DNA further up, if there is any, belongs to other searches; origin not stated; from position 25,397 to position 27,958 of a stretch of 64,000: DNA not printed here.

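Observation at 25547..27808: Single ORF fusing class II HMG-CoA reductase to mevalonate kinase (consecutive pathway steps)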

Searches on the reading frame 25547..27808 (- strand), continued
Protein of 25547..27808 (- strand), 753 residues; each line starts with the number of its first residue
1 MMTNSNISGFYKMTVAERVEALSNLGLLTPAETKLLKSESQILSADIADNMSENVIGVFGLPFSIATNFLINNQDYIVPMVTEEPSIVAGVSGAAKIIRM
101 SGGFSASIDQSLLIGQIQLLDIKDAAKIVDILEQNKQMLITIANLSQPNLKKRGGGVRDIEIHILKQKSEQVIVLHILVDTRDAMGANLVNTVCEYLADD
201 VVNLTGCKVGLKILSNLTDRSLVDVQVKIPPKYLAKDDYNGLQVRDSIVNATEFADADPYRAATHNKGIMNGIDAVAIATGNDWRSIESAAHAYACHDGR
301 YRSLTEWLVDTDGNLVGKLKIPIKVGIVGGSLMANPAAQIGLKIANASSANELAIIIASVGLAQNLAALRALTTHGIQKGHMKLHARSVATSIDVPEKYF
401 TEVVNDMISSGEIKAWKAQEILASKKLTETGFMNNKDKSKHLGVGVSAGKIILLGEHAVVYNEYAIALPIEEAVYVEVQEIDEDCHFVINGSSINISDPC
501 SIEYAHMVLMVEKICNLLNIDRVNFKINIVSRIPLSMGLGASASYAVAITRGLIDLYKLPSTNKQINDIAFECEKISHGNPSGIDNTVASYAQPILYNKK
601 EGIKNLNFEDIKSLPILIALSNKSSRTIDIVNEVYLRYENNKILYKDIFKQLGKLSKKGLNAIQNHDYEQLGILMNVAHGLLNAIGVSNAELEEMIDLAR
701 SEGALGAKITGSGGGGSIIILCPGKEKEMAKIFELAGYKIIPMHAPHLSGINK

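Call 16: search_protein_representatives(protein=window:25550-27808:-)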
Query: 753 residues. Proteins with E-value up to 0.001 (for the whole library): 11783; up to 1e-10: 6362; up to 1e-30: 1474. The best 150 are listed.
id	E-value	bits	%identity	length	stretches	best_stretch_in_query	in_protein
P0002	0.0e+00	1244.7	76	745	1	2-745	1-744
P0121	4.4e-188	643.3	44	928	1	5-728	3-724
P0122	9.0e-182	622.5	44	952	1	2-739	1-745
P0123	8.7e-181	619.2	43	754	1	2-726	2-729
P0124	2.1e-172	591.5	44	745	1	5-729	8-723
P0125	2.1e-171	588.2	42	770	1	8-741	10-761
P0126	1.8e-167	575.2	41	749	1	3-723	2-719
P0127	6.5e-160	550.2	41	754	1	7-740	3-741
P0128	2.8e-155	534.9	41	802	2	8-424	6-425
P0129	3.5e-152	524.7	47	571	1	172-742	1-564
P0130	3.6e-152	524.6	41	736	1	4-728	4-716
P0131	2.3e-149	515.4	39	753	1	4-743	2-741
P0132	2.4e-145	502.1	55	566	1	3-485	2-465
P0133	3.7e-145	501.5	40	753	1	4-723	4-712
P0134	6.0e-141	487.5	41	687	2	4-390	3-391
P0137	1.4e-128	446.7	39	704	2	5-390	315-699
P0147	2.9e-111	389.4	46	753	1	4-425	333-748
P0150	3.3e-107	376.0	46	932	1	4-425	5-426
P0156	2.7e-102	359.8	44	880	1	4-426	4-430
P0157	1.1e-101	357.7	44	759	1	4-434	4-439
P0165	1.0e-99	351.2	47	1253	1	3-395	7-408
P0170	8.4e-98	344.9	45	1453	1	5-394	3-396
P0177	3.1e-96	339.7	44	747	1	2-427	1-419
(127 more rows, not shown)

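Call 18: search_solved_structures(query=window:25550-27808:-, max_evalue=1e-10)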
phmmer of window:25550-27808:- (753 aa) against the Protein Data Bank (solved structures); distinct sequences matched with E-value up to 1e-10: 22.
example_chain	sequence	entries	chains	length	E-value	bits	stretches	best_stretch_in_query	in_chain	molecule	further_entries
1qax_A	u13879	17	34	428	2.8e-108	366.3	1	3-425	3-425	PROTEIN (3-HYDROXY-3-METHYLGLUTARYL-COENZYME A REDUCTASE) | 3-hydroxy-3-methylglutaryl-coenzyme A reductase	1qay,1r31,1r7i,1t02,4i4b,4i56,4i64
6p7k_A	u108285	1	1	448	3.9e-106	359.2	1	4-425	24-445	3-hydroxy-3-methylglutaryl coenzyme A reductase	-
6dio_A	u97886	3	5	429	3e-105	356.3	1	1-425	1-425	3-hydroxy-3-methylglutaryl coenzyme A reductase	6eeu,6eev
9v7y_A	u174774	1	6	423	5.8e-105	355.3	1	4-423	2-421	3-hydroxy-3-methylglutaryl coenzyme A reductase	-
5wpj_A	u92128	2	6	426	4.2e-103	349.2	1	8-421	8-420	3-hydroxy-3-methylglutaryl coenzyme A reductase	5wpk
3qae_A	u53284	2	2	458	9.5e-102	344.7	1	8-421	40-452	3-hydroxy-3-methylglutaryl-coenzyme a reductase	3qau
7m3h_A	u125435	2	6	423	4e-87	296.4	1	8-401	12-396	Hydroxymethylglutaryl-CoA reductase, degradative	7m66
7m1z_A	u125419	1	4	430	4.3e-87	296.3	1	8-401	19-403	acetyl-CoA C-acetyltransferase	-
7n7s_A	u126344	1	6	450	2.4e-61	211.2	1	46-397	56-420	Hydroxymethylglutaryl-CoA reductase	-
9zw9_A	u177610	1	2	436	5.9e-60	206.6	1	45-390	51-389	Probable 3-hydroxy-3-methylglutaryl-coenzyme A reductase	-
9zw6_A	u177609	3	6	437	5.9e-60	206.6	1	45-390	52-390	Probable 3-hydroxy-3-methylglutaryl-coenzyme A reductase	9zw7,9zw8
2hfs_A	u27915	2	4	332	3.9e-35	124.5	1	433-728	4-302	Mevalonate kinase, putative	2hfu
2x7i_A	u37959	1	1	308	1.7e-33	119.1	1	442-737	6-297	MEVALONATE KINASE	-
8teb_A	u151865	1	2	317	2.2e-31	112.1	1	448-746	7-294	Mevalonate kinase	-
1kkh_A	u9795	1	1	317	1.5e-30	109.4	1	447-732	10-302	Mevalonate Kinase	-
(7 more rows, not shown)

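Call 24: find_encoding_contigs(protein=P0001, flank=6000, max_places=8)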
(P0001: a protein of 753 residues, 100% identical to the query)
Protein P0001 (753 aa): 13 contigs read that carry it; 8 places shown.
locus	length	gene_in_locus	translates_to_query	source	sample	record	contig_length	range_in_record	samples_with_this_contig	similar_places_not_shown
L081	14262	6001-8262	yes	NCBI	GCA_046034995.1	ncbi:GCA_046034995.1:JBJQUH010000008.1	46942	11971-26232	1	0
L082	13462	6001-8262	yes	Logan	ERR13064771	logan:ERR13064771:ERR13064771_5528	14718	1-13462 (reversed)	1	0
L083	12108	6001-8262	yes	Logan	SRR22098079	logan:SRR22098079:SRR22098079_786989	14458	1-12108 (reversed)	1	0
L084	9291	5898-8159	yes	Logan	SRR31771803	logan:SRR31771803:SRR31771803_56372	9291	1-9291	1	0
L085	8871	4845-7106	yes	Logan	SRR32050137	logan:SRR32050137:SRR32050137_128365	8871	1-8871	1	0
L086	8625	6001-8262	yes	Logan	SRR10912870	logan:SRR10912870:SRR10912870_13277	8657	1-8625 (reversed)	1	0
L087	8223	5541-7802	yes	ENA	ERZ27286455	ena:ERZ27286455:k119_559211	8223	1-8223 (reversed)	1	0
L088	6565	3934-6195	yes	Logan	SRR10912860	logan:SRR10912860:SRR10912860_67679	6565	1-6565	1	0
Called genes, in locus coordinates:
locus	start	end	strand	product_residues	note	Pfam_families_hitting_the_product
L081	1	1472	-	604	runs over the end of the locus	PF02734:Dak2, PF21645:FakA-like_M, PF02645:DegV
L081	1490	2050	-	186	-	PF16537:T2SSB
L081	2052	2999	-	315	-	PF02367:TsaE (faint), PF13191:AAA_16, PF13604:AAA_30, PF13245:AAA_19 (weak), PF13401:AAA_22, PF00004:AAA (faint)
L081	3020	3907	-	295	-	PF00348:polyprenyl_synt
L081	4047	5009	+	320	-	PF22700:MVD-like_N, PF00288:GHMP_kinases_N (weak), PF18376:MDD_C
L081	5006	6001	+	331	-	PF00288:GHMP_kinases_N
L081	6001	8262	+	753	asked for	PF00368:HMG-CoA_red, PF00288:GHMP_kinases_N, PF08544:GHMP_kinases_C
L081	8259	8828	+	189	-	PF00293:NUDIX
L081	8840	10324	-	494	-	PF01154:HMG_CoA_synt_N, PF08540:HMG_CoA_synt_C (weak)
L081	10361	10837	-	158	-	PF14347:DUF4399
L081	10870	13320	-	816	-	PF02771:Acyl-CoA_dh_N, PF02770:Acyl-CoA_dh_M (weak), PF00441:Acyl-CoA_dh_1, PF09317:ACDH_C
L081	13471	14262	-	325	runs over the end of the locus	PF00056:Ldh_1_N, PF02866:Ldh_1_C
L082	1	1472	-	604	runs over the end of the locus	PF02734:Dak2, PF21645:FakA-like_M, PF02645:DegV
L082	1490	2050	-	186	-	PF16537:T2SSB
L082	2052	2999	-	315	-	PF02367:TsaE (faint), PF13191:AAA_16, PF13604:AAA_30, PF13245:AAA_19 (weak), PF13401:AAA_22, PF00004:AAA (faint)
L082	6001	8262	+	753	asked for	PF00368:HMG-CoA_red, PF00288:GHMP_kinases_N, PF08544:GHMP_kinases_C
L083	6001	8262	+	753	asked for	PF00368:HMG-CoA_red, PF00288:GHMP_kinases_N, PF08544:GHMP_kinases_C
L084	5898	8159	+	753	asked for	PF00368:HMG-CoA_red, PF00288:GHMP_kinases_N, PF08544:GHMP_kinases_C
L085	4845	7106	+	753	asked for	PF00368:HMG-CoA_red, PF00288:GHMP_kinases_N, PF08544:GHMP_kinases_C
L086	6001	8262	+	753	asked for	PF00368:HMG-CoA_red, PF00288:GHMP_kinases_N, PF08544:GHMP_kinases_C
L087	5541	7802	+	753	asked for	PF00368:HMG-CoA_red, PF00288:GHMP_kinases_N, PF08544:GHMP_kinases_C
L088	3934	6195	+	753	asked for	PF00368:HMG-CoA_red, PF00288:GHMP_kinases_N, PF08544:GHMP_kinases_C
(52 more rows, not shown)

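Call 35: search_protein_families(library=pfam, proteins=[P0121, P0122, P0137, P0150, P0156, P0157, P0165, P0170, P0177, P0147], max_evalue=0.00001)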
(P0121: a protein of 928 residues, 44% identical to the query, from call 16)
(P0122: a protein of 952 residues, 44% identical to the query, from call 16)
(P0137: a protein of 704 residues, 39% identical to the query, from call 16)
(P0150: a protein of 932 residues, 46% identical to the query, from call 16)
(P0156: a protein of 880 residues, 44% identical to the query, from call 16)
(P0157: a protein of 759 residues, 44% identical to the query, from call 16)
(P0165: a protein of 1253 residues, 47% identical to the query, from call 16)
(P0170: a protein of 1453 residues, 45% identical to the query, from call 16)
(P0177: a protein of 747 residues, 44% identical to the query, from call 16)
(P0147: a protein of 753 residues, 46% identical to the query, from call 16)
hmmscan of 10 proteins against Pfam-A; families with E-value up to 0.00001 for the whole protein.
P0121 (928 aa): 4 families
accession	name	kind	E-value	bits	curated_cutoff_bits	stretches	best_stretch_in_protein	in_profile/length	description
PF00368.23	HMG-CoA_red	-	4.8e-102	342.2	27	1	13-385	2-368/368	Hydroxymethylglutaryl-coenzyme A reductase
PF00293.34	NUDIX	-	1.2e-19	71.1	21.1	1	784-913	2-134/134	NUDIX domain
PF08544.19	GHMP_kinases_C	-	1.1e-16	61.4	21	1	656-732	2-81/85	GHMP kinases C terminal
PF00288.32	GHMP_kinases_N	-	1.2e-14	54.8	22.3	1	517-583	15-80/87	GHMP kinases N terminal domain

P0122 (952 aa): 4 families
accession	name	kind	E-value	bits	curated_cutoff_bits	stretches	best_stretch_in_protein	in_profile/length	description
PF00368.23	HMG-CoA_red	-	1.3e-106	357.2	27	1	15-387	3-368/368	Hydroxymethylglutaryl-coenzyme A reductase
PF00293.34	NUDIX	-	5.6e-19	68.9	21.1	1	799-928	2-134/134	NUDIX domain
PF00288.32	GHMP_kinases_N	-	1.7e-17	63.8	22.3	1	513-597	3-84/87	GHMP kinases N terminal domain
PF08544.19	GHMP_kinases_C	-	4.9e-15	56.1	21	1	666-736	2-76/85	GHMP kinases C terminal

P0137 (704 aa): 3 families
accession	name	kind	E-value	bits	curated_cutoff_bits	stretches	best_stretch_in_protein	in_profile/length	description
PF00368.23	HMG-CoA_red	-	1.5e-94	317.5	27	1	325-695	2-368/368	Hydroxymethylglutaryl-coenzyme A reductase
PF00288.32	GHMP_kinases_N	-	3.1e-16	59.8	22.3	1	65-144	6-85/87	GHMP kinases N terminal domain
PF08544.19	GHMP_kinases_C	-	1.1e-14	55.1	21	1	227-303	3-83/85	GHMP kinases C terminal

P0150 (932 aa): 5 families
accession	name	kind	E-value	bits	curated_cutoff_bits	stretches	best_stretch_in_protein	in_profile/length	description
PF00368.23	HMG-CoA_red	-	9.6e-102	341.2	27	1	16-387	2-368/368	Hydroxymethylglutaryl-coenzyme A reductase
PF13243.12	SQHop_cyclase_C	-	1.9e-20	73.6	26.1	2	762-912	138-302/319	Squalene-hopene cyclase C-terminal domain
PF13249.12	SQHop_cyclase_N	-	1.9e-11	44.2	26.2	0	634-715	3-85/291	Squalene-hopene cyclase N-terminal domain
PF00432.27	Prenyltrans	-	3.6e-06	27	26.5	0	620-804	6-169/304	Prenyltransferase alpha-alpha toroid domain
PF07678.20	TED_complement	-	6.4e-06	25.9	22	0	646-746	82-191/312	A-macroglobulin TED domain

P0156 (880 aa): 9 families
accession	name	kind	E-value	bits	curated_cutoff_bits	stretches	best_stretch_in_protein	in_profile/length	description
PF00368.23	HMG-CoA_red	-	6.1e-100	335.2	27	1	16-390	3-368/368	Hydroxymethylglutaryl-coenzyme A reductase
PF01370.27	Epimerase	-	9.7e-33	114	20.9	1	520-749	1-239/240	NAD dependent epimerase/dehydratase family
PF16363.11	GDP_Man_Dehyd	-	2.4e-19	70.4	27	1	521-831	1-322/332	GDP-mannose 4,6 dehydratase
PF01073.25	3Beta_HSD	-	5.7e-16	58.8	22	1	522-674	2-158/280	3-beta hydroxysteroid dehydrogenase/isomerase family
PF13460.12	NAD_binding_10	-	1e-12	48.7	27.2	1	524-637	1-102/184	NAD(P)H-binding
PF02719.21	Polysacc_synt_2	-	2.9e-10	40.2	20.2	1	520-630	1-125/293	Polysaccharide biosynthesis protein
PF07993.18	NAD_binding_4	-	8.4e-10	38.7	20.1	0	580-693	87-209/258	Male sterility protein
PF05368.20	NmrA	-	2.3e-08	34.5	27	1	518-590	3-78/298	NmrA-like family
PF04321.23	RmlD_sub_bind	-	5.3e-06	26.2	27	1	519-671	2-134/287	RmlD substrate binding domain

P0157 (759 aa): 1 family
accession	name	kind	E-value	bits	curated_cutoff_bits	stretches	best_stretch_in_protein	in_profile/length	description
PF00368.23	HMG-CoA_red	-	3.4e-102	342.6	27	1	17-391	4-368/368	Hydroxymethylglutaryl-coenzyme A reductase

P0165 (1253 aa): 10 families
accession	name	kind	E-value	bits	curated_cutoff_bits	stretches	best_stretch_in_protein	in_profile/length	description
PF00368.23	HMG-CoA_red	-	2e-100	336.8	27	1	20-399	3-368/368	Hydroxymethylglutaryl-coenzyme A reductase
PF00494.24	SQS_PSY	-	1.7e-50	172.6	26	1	493-786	2-258/263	Squalene/phytoene synthase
PF01370.27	Epimerase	-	6e-33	114.7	20.9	1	886-1120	1-237/240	NAD dependent epimerase/dehydratase family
PF16363.11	GDP_Man_Dehyd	-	7.4e-22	78.7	27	1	887-1204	1-322/332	GDP-mannose 4,6 dehydratase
PF01073.25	3Beta_HSD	-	1.9e-17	63.7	22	1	887-1049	1-160/280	3-beta hydroxysteroid dehydrogenase/isomerase family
PF13460.12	NAD_binding_10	-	9.2e-14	52.2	27.2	1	890-1013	1-106/184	NAD(P)H-binding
PF02719.21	Polysacc_synt_2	-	5.1e-12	46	20.2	1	886-1003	1-126/293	Polysaccharide biosynthesis protein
PF05368.20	NmrA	-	6.3e-10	39.6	27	1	885-1004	4-106/298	NmrA-like family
PF07993.18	NAD_binding_4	-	5.1e-09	36.1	20.1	1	888-1066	1-209/258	Male sterility protein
PF04321.23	RmlD_sub_bind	-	8.6e-06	25.5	27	0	885-1049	2-139/287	RmlD substrate binding domain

P0170 (1453 aa): 3 families
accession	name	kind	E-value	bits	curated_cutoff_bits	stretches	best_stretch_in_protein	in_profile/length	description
PF00368.23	HMG-CoA_red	-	1.6e-102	343.7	27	1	14-388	3-368/368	Hydroxymethylglutaryl-coenzyme A reductase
PF00348.22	polyprenyl_synt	-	7.8e-58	196.1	27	1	473-721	3-249/251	Polyprenyl synthetase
PF00494.24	SQS_PSY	-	2.7e-55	188.4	26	1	799-1088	2-260/263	Squalene/phytoene synthase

P0177 (747 aa): 1 family
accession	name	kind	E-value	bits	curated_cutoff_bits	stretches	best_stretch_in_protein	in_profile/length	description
PF00368.23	HMG-CoA_red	-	7.4e-96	321.8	27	1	15-378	3-368/368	Hydroxymethylglutaryl-coenzyme A reductase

P0147 (753 aa): 2 families
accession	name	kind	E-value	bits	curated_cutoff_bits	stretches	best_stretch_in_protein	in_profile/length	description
PF00368.23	HMG-CoA_red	-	5.9e-102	341.9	27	1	344-709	2-368/368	Hydroxymethylglutaryl-coenzyme A reductase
PF00288.32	GHMP_kinases_N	-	1.6e-08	35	22.3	1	50-135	6-87/87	GHMP kinases N terminal domain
